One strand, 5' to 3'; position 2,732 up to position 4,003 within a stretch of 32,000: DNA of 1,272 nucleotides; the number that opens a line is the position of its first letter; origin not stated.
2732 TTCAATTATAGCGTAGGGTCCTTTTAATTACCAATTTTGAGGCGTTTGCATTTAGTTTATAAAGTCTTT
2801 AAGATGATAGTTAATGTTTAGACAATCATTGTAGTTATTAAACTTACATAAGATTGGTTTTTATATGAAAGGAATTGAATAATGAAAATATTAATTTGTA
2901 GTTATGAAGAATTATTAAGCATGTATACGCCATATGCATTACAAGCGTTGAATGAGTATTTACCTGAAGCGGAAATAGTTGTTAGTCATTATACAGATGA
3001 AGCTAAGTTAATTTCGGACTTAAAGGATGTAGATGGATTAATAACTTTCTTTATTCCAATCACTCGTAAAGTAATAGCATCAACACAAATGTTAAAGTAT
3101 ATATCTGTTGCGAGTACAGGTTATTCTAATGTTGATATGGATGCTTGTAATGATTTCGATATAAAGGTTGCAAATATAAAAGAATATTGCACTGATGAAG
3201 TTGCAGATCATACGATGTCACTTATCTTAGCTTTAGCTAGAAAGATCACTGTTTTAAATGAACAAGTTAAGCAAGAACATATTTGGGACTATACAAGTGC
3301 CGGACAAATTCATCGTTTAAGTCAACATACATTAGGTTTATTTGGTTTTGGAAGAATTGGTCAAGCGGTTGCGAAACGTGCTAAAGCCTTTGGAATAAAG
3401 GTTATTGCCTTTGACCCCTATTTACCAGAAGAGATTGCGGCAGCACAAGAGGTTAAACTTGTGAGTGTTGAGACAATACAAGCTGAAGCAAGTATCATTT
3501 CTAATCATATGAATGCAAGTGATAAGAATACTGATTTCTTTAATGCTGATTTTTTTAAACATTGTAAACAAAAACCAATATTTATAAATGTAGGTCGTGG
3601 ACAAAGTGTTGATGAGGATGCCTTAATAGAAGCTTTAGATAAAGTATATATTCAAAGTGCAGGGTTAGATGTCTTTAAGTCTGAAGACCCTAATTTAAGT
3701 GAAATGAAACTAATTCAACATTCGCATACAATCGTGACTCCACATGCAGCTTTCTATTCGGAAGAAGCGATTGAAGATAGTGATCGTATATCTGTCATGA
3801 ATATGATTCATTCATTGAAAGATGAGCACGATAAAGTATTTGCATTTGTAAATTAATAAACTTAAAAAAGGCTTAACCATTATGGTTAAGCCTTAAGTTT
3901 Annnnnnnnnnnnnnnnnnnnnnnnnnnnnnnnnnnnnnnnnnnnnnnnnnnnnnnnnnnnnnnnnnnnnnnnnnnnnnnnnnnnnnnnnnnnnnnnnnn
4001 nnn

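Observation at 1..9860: Betaine-type importer with three binding-protein paralogs sits beside a 2-hydroxyacid DH / TPP decarboxylase / aldehyde DH trio: candidate undescribed conversion pathway for a cationic acid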

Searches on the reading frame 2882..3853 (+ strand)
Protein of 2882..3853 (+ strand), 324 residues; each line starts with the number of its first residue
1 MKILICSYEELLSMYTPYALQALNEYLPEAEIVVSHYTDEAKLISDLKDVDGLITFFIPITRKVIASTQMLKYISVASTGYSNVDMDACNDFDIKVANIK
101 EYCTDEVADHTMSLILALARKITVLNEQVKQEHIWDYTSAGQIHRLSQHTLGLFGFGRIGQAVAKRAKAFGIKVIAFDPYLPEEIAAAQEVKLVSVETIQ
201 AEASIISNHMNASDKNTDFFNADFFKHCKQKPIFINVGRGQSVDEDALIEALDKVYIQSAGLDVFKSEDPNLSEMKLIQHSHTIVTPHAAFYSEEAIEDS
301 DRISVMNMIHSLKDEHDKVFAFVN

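Call 7: search_protein_families(library=pfam, proteins=[window:2882-3853:+])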
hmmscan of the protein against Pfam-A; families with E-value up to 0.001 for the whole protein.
window:2882-3853:+ (324 aa): 2 families
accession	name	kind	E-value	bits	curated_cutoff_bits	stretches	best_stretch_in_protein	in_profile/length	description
PF02826.25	2-Hacid_dh_C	-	3.8e-50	170.2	25.1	1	112-290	1-178/178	D-isomer specific 2-hydroxyacid dehydrogenase, NAD binding domain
PF00389.36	2-Hacid_dh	-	1.1e-21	77.4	24.6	1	16-315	8-127/134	D-isomer specific 2-hydroxyacid dehydrogenase, catalytic domain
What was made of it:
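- Checked: D-2-hydroxyacid dehydrogenase, 2882-3856 (+): both Pfam domains (call 7).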

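Call 8: search_protein_families(library=ncbifam, proteins=[window:2882-3853:+])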
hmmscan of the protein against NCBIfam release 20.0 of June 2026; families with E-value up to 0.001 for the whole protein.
window:2882-3853:+ (324 aa): 22 families
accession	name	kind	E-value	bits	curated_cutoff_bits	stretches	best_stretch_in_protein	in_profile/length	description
TIGR01327.1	PGDH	equivalog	1.9e-57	195.2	454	1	30-314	21-303/525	phosphoglycerate dehydrogenase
NF006263.0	PRK08410.1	equivalog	2.4e-46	158.6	389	1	29-299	22-294/311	D-2-hydroxyacid dehydrogenase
NF005069.0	PRK06487.1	equivalog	3.8e-46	157.6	448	1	21-296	22-295/320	2-hydroxyacid dehydrogenase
NF009714.1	PRK13243.1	equivalog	4.9e-45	154.3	455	1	39-311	35-312/332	glyoxylate reductase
NF006374.0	PRK08605.1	subfamily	3.9e-40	137.9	356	1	43-299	39-309/332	D-lactate dehydrogenase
NF011938.0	PRK15409.1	equivalog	1e-38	133.2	492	1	32-316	28-313/324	glyoxylate/hydroxypyruvate reductase GhrB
NF005387.0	PRK06932.1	equivalog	5.1e-38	130.8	492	1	35-298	30-296/314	2-hydroxyacid dehydrogenase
NF000492.1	vanH_gen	exception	2.2e-34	118.9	540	1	70-309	66-308/312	D-lactate dehydrogenase VanH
NF008759.0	PRK11790.1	equivalog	2.8e-34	118.5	404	1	35-299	40-304/410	phosphoglycerate dehydrogenase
NF041369.1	Dhydh_Halo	equivalog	7.2e-32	110.8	400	1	20-309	15-292/305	D-2-hydroxyacid dehydrogenase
NF005750.0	PRK07574.1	equivalog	9.2e-31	107.2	329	1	32-289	72-334/386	NAD-dependent formate dehydrogenase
NF009127.0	PRK12480.1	equivalog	3.3e-30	105.2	579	1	32-298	28-306/330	D-lactate dehydrogenase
NF000371.1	vanH_Agroup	exception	1.4e-28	100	700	1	70-309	71-313/322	VanH-A/VanH-Pt family D-lactate dehydrogenase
NF001309.0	PRK00257.1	equivalog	5.7e-26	91.4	434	1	144-308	112-274/379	4-phosphoerythronate dehydrogenase PdxB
NF000151.1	vanH-Ac1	exception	5.3e-25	88.4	750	1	70-309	102-345/351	D-lactate dehydrogenase VanH-Ac1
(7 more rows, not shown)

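Call 10: find_encoding_contigs(protein=window:2882-3853:+, flank=10000, max_places=6)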
Protein window:2882-3853:+ (324 aa): no gene with exactly this product is on record in the collection.

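Call 48: search_solved_structures(query=window:2882-3853:+, max_evalue=1e-30, show_alignments=0)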
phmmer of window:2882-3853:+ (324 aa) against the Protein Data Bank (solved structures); distinct sequences matched with E-value up to 1e-30: 35.
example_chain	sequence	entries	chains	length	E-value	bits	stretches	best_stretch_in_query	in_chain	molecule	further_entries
1wwk_A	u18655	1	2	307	2.1e-43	152.1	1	29-299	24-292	phosphoglycerate dehydrogenase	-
6wkw_D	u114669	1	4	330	7.6e-38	133.9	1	51-297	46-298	C-terminal-binding protein 2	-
2ome_A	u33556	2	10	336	8e-38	133.8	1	51-297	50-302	C-terminal-binding protein 2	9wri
4lcj_A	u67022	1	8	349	9.1e-38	133.6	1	51-297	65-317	C-terminal-binding protein 2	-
8ati_A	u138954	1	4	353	9.3e-38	133.6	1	51-297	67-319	Isoform 2 of C-terminal-binding protein 2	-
9wbl_A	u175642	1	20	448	1.8e-37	132.7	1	51-297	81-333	Isoform 2 of C-terminal-binding protein 2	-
7kwm_A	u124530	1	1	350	1e-36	130.1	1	50-297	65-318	C-terminal-binding protein 1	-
1hku_A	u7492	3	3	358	1.6e-36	129.6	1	50-297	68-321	C-TERMINAL BINDING PROTEIN 3 | C-terminal-binding protein 1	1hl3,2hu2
6cdr_A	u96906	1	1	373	1.7e-36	129.4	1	50-297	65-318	C-terminal-binding protein 1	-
1mx3_A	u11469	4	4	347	1.9e-36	129.3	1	50-297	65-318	C-terminal binding protein 1 | C-terminal-binding protein 1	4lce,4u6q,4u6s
9wrj_A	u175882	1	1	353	2e-36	129.2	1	50-297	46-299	C-terminal-binding protein 1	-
6v89_A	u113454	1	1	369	2.3e-36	129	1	50-297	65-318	C-terminal-binding protein 1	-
6cdf_A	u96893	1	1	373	2.4e-36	128.9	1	50-297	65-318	C-terminal-binding protein 1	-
8ari_A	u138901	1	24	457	4.2e-36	128.1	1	50-297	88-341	C-terminal-binding protein 1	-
1ygy_A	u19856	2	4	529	5.9e-36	127.7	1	38-297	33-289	D-3-phosphoglycerate dehydrogenase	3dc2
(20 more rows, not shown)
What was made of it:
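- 2882..3856 (+): D-isomer-specific 2-hydroxyacid dehydrogenase, 324 aa, CtBP/short-PGDH-like, divergent from the TPP operon. Calls 7, 8, 48.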

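Call 71: find_homologous_proteins(query=window:2882-3853:+, max_evalue=1e-30)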
Query window:2882-3853:+ (324 aa): 3413 proteins with E <= 1e-30 among 8000 candidates; the best 120 are listed.
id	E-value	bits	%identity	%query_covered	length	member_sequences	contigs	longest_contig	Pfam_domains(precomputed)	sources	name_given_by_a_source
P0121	2.8e-209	711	100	100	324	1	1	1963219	PF00389.37,PF02826.26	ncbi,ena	-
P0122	7.6e-154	529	73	100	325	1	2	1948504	PF00389.37,PF02826.26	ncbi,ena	-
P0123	2.0e-108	380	56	100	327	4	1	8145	PF00389.37,PF02826.26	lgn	-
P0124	3.0e-108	380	57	100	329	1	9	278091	PF00389.37,PF02826.26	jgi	jgi:D-3-phosphoglycerate dehydrogenase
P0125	1.4e-106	374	55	100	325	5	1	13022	PF00389.37,PF02826.26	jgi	-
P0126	1.8e-101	358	52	100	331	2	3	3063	PF00389.37,PF02826.26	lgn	-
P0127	7.7e-101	356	52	100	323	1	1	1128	PF00389.37,PF02826.26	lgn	-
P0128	1.0e-95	339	51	100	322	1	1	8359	PF00389.37,PF02826.26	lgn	-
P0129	2.0e-85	305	46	97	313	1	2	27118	PF00389.37,PF02826.26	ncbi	ncbi:C-terminal binding protein [Anaerosporobacter sp.]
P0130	2.5e-85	305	48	100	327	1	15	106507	PF00389.37,PF02826.26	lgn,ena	-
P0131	3.2e-85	304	48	100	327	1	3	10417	PF00389.37,PF02826.26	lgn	-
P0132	3.6e-85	304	47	100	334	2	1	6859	PF00389.37,PF02826.26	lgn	-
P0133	9.2e-85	303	47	100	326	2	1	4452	PF00389.37,PF02826.26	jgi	-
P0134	1.5e-84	302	47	100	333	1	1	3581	PF00389.37,PF02826.26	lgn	-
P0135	1.8e-84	302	47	100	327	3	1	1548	PF00389.37,PF02826.26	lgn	-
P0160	3.4e-81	291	45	100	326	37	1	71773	PF00389.37,PF02826.26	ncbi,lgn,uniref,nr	ncbi:C-terminal binding protein [Clostridium tyrobutyricum]|uniref:C-terminal binding protein n=1 Ta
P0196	5.3e-78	281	49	88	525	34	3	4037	PF00155.28,PF00389.37,PF02826.26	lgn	-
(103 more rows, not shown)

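Call 72: find_encoding_contigs(protein=P0196, flank=10000, max_places=3)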
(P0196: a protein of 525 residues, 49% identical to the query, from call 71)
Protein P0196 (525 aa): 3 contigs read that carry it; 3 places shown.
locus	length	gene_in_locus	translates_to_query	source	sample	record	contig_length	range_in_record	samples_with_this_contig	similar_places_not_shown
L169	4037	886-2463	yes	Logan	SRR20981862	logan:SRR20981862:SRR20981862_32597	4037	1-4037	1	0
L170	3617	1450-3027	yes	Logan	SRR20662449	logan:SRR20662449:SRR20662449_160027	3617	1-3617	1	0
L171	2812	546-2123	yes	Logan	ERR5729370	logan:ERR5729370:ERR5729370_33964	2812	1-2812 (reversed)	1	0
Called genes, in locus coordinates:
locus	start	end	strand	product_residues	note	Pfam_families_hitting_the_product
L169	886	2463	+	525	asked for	PF00155:Aminotran_1_2, PF00389:2-Hacid_dh, PF02826:2-Hacid_dh_C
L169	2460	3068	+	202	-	PF01546:Peptidase_M20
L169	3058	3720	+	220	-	PF03069:FmdA_AmdA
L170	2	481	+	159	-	?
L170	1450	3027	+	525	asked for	PF00155:Aminotran_1_2, PF00389:2-Hacid_dh, PF02826:2-Hacid_dh_C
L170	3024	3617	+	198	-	?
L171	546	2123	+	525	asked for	PF00155:Aminotran_1_2, PF00389:2-Hacid_dh, PF02826:2-Hacid_dh_C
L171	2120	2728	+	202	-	PF01546:Peptidase_M20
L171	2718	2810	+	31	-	?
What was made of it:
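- An aminotransferase-dehydrogenase fusion exists in this subfamily (P0196, calls 71, 72).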

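Call 73: find_encoding_contigs(protein=P0160, flank=8000, max_places=1)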
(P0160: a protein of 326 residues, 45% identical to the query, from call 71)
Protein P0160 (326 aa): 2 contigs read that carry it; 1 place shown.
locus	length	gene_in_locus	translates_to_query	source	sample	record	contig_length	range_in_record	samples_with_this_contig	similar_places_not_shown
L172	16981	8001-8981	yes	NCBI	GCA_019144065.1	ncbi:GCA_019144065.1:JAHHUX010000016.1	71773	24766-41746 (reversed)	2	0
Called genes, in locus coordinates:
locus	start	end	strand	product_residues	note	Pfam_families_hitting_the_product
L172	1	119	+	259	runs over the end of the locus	PF02463:SMC_N, PF00005:ABC_tran, PF09818:ABC_ATPase (faint), PF13304:AAA_21 (weak)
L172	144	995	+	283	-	PF19420:DDAH_eukar, PF02274:ADI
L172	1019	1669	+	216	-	PF00392:GntR, PF07729:FCD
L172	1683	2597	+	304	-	PF03547:Mem_trans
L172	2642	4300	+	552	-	PF04389:Peptidase_M28 (weak), PF01546:Peptidase_M20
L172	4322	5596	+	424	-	PF00202:Aminotran_3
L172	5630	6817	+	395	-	PF00155:Aminotran_1_2, PF01041:DegT_DnrJ_EryC1, PF04864:Alliinase_C (weak)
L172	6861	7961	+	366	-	PF00465:Fe-ADH, PF13685:Fe-ADH_2, PF25137:ADH_Fe_C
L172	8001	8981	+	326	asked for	PF00389:2-Hacid_dh, PF02826:2-Hacid_dh_C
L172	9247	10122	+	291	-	PF02567:PhzC-PhzF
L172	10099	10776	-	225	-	PF01209:Ubie_methyltran (weak), PF05175:MTS (weak), PF05401:NodS (weak), PF08241:Methyltransf_11, PF08242:Methyltransf_12, PF13489:Methyltransf_23, PF13649:Methyltransf_25, PF13847:Methyltransf_31, +1 more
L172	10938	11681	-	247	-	PF00561:Abhydrolase_1, PF12697:Abhydrolase_6 (weak), PF12146:Hydrolase_4 (weak)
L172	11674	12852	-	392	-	PF00155:Aminotran_1_2, PF01053:Cys_Met_Meta_PP (weak)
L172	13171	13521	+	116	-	-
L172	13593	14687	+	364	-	PF02687:FtsX (weak)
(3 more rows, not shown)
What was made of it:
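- It is often next to aminotransferases and in one case fused to one (calls 71-73). The C. tyrobutyricum homolog sits beside two aminotransferases (call 73).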

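Call 78: find_encoding_contigs(protein=P0124, flank=10000, max_places=1)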
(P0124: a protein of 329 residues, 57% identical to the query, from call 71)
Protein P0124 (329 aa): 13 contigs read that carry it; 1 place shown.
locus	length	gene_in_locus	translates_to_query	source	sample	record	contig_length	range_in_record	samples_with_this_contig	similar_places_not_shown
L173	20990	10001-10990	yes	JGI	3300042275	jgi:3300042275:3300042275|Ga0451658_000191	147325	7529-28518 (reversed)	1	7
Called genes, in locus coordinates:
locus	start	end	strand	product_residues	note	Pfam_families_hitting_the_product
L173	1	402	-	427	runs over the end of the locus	PF02746:MR_MLE_N, PF13378:MR_MLE_C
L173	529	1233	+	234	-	PF00392:GntR, PF07729:FCD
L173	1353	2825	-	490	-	PF00171:Aldedh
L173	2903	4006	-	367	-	PF00155:Aminotran_1_2, PF00266:Aminotran_5 (weak), PF01041:DegT_DnrJ_EryC1 (weak), PF01053:Cys_Met_Meta_PP (weak)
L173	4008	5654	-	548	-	PF02776:TPP_enzyme_N, PF00205:TPP_enzyme_M, PF02775:TPP_enzyme_C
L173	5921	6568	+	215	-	PF00392:GntR, PF07729:FCD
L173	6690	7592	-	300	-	PF04069:OpuAC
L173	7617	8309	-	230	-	PF00528:BPD_transp_1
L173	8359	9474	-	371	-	PF00005:ABC_tran, PF13304:AAA_21 (faint), PF00571:CBS (faint)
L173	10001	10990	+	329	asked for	PF00389:2-Hacid_dh, PF02826:2-Hacid_dh_C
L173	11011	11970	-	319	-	PF00389:2-Hacid_dh, PF02826:2-Hacid_dh_C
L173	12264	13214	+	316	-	PF10340:Say1_Mug180 (weak), PF00135:COesterase (weak), PF20434:BD-FAE, PF07859:Abhydrolase_3, PF00326:Peptidase_S9 (faint)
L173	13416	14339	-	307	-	PF00126:HTH_1, PF03466:LysR_substrate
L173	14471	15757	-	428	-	PF03553:Na_H_antiporter (weak), PF03600:CitMHS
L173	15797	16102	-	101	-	PF14330:DUF4387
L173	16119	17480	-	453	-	PF07287:AtuA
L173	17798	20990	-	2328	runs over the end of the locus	PF09479:Flg_new, PF01833:TIG (weak), PF20144:TIG_SUH (faint), PF01833:TIG, PF18998:Flg_new_2, PF20578:aBig_2, PF09479:Flg_new (weak), PF00395:SLH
